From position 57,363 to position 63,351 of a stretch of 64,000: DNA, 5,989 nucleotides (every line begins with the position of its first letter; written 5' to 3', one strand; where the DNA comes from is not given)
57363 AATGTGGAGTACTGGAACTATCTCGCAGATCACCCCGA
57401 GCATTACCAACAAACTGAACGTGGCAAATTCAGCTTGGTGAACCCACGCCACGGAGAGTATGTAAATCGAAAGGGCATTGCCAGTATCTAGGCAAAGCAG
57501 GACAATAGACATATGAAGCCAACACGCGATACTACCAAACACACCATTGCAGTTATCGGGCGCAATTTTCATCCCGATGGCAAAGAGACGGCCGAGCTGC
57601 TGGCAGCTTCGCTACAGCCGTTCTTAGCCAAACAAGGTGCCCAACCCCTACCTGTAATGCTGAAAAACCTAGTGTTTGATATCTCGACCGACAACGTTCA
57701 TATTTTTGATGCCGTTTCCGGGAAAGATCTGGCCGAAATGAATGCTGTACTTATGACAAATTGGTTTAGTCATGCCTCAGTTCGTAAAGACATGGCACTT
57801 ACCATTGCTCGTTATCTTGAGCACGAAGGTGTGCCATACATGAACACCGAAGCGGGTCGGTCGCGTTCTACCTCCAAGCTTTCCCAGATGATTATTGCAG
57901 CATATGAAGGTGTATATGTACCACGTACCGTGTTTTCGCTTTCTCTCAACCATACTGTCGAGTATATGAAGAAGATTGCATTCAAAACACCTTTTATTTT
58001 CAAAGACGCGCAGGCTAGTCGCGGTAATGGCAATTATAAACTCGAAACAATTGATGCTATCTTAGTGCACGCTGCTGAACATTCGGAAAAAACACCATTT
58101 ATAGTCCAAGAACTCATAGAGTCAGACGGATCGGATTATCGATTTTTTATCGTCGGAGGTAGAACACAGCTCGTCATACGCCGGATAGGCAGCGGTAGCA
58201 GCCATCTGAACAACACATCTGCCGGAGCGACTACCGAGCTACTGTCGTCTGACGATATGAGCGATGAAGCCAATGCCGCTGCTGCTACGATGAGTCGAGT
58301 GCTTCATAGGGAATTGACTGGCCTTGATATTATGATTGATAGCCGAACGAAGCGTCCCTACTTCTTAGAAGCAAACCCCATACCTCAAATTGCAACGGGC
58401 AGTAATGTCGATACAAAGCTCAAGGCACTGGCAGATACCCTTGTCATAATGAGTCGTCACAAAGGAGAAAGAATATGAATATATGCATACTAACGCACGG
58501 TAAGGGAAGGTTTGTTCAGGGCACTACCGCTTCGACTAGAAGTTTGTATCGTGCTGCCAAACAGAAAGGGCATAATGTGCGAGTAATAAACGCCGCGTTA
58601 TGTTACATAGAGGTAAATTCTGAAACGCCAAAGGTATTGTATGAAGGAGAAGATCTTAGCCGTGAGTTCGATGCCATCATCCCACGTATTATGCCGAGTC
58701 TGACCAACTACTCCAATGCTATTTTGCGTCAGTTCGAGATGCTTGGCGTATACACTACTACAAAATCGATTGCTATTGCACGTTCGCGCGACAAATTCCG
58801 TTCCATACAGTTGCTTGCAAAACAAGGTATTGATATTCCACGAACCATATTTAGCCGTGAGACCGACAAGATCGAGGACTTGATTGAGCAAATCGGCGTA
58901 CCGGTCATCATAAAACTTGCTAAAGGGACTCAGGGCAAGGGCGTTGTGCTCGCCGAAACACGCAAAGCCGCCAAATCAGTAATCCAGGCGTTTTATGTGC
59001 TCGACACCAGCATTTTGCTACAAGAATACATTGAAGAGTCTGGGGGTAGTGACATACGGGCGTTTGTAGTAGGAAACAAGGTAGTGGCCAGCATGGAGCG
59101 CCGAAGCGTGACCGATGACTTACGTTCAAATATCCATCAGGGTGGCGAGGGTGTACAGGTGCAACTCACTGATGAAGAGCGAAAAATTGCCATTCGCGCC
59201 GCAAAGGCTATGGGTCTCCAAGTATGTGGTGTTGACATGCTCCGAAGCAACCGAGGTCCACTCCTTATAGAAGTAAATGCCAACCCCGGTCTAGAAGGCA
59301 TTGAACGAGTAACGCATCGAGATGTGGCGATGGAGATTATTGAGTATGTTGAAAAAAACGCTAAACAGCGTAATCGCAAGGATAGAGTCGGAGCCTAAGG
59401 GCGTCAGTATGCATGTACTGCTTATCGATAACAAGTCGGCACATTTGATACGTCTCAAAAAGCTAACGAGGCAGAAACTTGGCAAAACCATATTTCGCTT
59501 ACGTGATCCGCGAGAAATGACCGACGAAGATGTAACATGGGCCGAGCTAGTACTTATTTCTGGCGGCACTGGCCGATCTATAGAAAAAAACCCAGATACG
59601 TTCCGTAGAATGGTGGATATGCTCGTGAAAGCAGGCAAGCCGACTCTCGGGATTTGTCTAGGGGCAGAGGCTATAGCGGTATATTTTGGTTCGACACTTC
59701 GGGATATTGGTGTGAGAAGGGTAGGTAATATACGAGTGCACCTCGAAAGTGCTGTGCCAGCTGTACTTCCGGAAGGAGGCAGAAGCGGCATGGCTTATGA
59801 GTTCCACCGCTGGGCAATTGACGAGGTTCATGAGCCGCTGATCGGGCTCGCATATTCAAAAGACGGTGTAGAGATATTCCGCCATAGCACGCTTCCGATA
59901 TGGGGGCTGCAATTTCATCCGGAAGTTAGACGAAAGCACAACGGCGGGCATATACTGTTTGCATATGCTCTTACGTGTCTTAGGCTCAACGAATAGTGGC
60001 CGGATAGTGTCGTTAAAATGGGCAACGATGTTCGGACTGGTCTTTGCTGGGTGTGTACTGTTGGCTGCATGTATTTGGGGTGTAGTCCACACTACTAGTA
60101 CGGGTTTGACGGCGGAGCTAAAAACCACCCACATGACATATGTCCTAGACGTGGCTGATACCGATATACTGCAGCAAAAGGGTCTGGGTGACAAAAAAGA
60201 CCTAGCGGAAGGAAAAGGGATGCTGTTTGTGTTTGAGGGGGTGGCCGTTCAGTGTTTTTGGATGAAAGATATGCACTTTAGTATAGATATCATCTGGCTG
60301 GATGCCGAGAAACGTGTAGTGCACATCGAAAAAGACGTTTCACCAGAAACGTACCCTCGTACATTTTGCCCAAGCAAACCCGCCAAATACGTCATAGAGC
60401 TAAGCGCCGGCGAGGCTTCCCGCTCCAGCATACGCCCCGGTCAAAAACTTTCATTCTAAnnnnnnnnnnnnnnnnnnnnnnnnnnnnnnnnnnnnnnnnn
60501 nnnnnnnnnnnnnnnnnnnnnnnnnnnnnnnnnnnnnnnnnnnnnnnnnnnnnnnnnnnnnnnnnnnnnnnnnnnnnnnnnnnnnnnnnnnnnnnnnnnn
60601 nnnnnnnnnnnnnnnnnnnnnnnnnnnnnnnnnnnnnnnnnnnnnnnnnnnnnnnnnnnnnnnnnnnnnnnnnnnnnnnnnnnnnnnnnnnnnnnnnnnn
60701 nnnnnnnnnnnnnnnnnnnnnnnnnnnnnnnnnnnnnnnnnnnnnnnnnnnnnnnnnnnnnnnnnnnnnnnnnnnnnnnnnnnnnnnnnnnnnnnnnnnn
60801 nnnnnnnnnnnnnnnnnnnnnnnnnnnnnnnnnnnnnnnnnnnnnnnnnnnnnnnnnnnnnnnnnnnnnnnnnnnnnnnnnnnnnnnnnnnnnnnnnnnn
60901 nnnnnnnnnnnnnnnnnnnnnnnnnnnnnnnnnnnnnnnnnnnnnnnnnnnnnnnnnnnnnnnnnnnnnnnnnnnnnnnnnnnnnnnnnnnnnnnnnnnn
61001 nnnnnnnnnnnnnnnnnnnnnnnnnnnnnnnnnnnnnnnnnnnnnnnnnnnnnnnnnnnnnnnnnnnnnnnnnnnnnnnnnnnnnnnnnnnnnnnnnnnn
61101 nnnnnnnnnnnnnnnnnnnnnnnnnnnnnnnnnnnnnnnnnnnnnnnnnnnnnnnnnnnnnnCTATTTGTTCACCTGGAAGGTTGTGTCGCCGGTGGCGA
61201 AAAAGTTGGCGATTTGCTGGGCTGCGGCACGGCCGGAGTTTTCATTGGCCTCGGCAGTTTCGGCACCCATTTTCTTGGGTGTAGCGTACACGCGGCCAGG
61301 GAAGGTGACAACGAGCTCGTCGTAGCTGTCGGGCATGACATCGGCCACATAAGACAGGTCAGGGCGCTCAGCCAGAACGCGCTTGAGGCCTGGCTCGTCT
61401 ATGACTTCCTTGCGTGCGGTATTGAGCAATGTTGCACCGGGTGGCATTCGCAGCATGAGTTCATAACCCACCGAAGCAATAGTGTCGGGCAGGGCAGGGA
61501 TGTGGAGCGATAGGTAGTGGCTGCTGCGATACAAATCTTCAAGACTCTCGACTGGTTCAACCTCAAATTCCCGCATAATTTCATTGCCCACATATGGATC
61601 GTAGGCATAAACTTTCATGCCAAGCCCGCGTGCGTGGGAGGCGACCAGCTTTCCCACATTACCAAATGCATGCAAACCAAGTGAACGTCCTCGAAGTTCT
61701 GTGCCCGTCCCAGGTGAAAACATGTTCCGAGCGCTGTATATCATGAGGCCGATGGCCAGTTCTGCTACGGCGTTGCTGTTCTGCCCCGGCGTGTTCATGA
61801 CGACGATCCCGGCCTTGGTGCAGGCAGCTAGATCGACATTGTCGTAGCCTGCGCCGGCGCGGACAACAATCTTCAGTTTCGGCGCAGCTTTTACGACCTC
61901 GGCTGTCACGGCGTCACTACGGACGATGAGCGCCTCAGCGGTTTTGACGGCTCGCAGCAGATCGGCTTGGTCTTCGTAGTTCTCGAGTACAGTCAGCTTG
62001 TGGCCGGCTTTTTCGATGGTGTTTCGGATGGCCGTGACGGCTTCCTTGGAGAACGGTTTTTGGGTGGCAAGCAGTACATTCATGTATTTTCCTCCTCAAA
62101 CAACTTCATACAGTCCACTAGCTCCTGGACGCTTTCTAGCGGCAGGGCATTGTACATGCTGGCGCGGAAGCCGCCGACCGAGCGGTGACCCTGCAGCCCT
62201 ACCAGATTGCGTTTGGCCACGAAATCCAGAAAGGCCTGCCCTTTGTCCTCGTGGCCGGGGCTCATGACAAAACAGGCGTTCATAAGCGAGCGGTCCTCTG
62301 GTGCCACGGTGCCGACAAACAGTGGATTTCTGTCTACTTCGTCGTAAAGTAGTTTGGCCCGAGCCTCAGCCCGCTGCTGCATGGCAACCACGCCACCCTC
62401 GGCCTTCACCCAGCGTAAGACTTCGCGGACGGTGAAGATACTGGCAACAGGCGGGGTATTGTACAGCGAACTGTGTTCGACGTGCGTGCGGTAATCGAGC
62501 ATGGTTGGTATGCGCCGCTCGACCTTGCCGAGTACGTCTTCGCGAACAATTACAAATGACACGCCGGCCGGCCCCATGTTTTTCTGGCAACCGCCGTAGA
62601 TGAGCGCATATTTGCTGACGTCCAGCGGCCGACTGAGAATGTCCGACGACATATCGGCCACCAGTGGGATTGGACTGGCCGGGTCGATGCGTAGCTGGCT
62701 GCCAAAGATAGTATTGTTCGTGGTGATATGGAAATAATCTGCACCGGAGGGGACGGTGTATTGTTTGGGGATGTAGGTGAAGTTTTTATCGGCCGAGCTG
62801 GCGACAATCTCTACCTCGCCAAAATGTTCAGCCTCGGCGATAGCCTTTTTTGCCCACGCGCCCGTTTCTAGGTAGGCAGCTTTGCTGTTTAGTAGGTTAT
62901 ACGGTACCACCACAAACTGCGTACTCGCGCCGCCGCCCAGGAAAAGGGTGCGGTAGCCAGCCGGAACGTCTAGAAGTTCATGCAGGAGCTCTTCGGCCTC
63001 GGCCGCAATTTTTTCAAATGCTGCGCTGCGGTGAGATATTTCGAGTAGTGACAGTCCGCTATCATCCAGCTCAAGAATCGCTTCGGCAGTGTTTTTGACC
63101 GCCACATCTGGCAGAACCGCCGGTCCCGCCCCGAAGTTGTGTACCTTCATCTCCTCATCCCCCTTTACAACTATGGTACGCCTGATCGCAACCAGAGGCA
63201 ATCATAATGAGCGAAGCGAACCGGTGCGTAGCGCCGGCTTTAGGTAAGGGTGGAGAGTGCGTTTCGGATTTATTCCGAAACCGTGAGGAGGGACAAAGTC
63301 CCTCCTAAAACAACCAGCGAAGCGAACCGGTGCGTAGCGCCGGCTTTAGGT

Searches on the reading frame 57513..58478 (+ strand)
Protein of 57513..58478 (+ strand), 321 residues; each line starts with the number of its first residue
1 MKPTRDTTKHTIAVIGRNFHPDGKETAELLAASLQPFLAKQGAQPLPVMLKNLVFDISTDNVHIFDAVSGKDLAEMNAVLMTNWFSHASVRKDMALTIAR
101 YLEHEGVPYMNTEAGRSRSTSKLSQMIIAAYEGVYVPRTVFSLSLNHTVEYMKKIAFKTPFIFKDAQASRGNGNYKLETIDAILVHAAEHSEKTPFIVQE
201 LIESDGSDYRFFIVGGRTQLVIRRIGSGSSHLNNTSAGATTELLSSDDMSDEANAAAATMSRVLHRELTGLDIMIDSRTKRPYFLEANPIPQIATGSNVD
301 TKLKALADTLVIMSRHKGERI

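Call 4: search_protein_families(library=pfam, proteins=[window:57513-58478:+], max_evalue=0.01)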
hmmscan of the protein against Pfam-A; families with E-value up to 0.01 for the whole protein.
window:57513-58478:+ (321 aa): 5 families
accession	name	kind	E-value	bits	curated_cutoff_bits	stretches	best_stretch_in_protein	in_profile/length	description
PF08443.16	RimK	-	7.8e-12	45.6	21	1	122-296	4-172/188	RimK-like ATP-grasp domain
PF03133.20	TTL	-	2.2e-06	27.5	20.1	1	263-305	232-273/292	Tubulin-tyrosine ligase family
PF05770.16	Ins134_P3_kin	-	0.00013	22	23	1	134-255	7-123/201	Inositol 1,3,4-trisphosphate 5/6-kinase ATP-grasp domain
PF14397.11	ATPgrasp_ST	-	0.0008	19.1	31.4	0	121-191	21-94/278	Sugar-transfer associated ATP-grasp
PF14398.11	ATPgrasp_YheCD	-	0.0035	17.1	26.8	0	247-301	179-237/255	YheC/D like ATP-grasp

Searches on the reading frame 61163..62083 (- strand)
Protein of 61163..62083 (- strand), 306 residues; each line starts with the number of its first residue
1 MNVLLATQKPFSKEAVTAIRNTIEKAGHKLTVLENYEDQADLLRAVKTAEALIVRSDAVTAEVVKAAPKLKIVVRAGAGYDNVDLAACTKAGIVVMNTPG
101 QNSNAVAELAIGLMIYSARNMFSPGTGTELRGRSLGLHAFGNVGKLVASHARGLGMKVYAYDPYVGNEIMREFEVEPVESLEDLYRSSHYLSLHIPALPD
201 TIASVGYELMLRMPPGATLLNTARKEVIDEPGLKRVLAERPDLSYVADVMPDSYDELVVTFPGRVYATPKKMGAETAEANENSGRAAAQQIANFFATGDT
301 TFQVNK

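Call 42: search_protein_families(library=pfam, proteins=[window:61163-62083:-], max_evalue=0.0001)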
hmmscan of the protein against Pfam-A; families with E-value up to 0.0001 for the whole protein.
window:61163-62083:- (306 aa): 2 families
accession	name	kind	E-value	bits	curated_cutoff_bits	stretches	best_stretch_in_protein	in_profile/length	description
PF00389.36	2-Hacid_dh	-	3.5e-33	114.5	24.6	1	21-305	13-134/134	D-isomer specific 2-hydroxyacid dehydrogenase, catalytic domain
PF02826.25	2-Hacid_dh_C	-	1.3e-26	93.5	25.1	1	126-251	30-155/178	D-isomer specific 2-hydroxyacid dehydrogenase, NAD binding domain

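Call 56: search_solved_structures(query=window:61163-62083:-, show_alignments=1, max_evalue=1e-20)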
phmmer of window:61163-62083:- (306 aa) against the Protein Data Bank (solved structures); distinct sequences matched with E-value up to 1e-20: 37.
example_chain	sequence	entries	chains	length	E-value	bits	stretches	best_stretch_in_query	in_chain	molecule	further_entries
4nfy_A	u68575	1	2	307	5e-90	304.8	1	1-306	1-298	D-3-phosphoglycerate dehydrogenase, putative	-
4njm_A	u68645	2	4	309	5.1e-90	304.8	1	1-306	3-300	D-3-phosphoglycerate dehydrogenase, putative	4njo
1wwk_A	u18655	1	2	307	2.4e-40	141.9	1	23-293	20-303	phosphoglycerate dehydrogenase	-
6plf_A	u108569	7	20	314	7.2e-38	133.7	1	21-293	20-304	D-3-phosphoglycerate dehydrogenase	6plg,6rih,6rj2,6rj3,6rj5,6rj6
6cwa_A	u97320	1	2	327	8.3e-38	133.5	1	21-293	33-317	D-3-phosphoglycerate dehydrogenase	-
7dkm_A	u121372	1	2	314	8.8e-38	133.5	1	21-292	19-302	D-3-phosphoglycerate dehydrogenase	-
7cvp_A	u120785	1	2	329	8.9e-38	133.4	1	22-293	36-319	D-3-phosphoglycerate dehydrogenase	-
2g76_A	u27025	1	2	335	9.2e-38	133.4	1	21-293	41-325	D-3-phosphoglycerate dehydrogenase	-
7ewh_A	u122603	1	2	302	9.8e-38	133.3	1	22-292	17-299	D-3-phosphoglycerate dehydrogenase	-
5n6c_A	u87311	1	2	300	1.1e-37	133.1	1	22-291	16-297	D-3-phosphoglycerate dehydrogenase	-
3ddn_A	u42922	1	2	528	1.2e-36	129.8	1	37-292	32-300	D-3-phosphoglycerate dehydrogenase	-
1ygy_A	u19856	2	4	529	1.2e-36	129.7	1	37-292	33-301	D-3-phosphoglycerate dehydrogenase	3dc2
9jcm_A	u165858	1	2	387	5.3e-33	117.8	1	41-286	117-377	D-3-phosphoglycerate dehydrogenase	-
9jcn_A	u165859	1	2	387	3.7e-32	115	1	41-286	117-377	D-3-phosphoglycerate dehydrogenase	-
3k5p_A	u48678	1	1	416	8.7e-29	104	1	29-305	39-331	D-3-phosphoglycerate dehydrogenase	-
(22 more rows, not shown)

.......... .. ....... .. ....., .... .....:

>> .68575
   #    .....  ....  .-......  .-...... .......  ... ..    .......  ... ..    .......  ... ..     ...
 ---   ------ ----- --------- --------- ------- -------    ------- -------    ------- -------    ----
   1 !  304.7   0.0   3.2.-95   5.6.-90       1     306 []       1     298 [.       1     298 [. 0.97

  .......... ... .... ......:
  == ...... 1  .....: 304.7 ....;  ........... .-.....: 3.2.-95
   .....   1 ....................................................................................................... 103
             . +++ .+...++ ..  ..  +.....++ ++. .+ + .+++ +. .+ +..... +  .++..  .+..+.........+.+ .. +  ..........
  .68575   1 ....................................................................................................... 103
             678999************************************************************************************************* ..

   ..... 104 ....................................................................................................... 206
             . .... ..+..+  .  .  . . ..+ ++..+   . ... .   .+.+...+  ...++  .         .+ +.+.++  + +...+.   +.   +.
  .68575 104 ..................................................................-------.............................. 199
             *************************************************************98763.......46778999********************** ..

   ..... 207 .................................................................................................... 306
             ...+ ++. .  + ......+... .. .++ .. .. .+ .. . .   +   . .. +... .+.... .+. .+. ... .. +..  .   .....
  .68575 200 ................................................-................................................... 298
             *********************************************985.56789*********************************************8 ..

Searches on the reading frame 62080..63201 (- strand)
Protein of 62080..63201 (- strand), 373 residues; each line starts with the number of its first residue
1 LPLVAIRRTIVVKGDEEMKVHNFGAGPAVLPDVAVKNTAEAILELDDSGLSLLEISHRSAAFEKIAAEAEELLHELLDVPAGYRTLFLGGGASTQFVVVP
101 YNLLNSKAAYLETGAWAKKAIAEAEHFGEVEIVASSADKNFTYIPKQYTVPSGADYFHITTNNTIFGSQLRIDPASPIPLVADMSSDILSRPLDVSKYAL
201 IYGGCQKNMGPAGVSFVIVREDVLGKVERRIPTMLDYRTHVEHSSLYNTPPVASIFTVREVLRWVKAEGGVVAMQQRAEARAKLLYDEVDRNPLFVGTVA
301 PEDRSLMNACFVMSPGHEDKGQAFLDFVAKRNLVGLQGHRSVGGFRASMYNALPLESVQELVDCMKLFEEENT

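Call 75: search_protein_families(library=pfam, proteins=[window:62080-63201:-], max_evalue=0.0001)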
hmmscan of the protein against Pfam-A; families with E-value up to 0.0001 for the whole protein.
window:62080-63201:- (373 aa): 1 family
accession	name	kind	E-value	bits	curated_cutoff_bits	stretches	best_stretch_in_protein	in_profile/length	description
PF00266.25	Aminotran_5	-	4e-30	105.5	21.5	1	21-361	2-371/371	Aminotransferase class-V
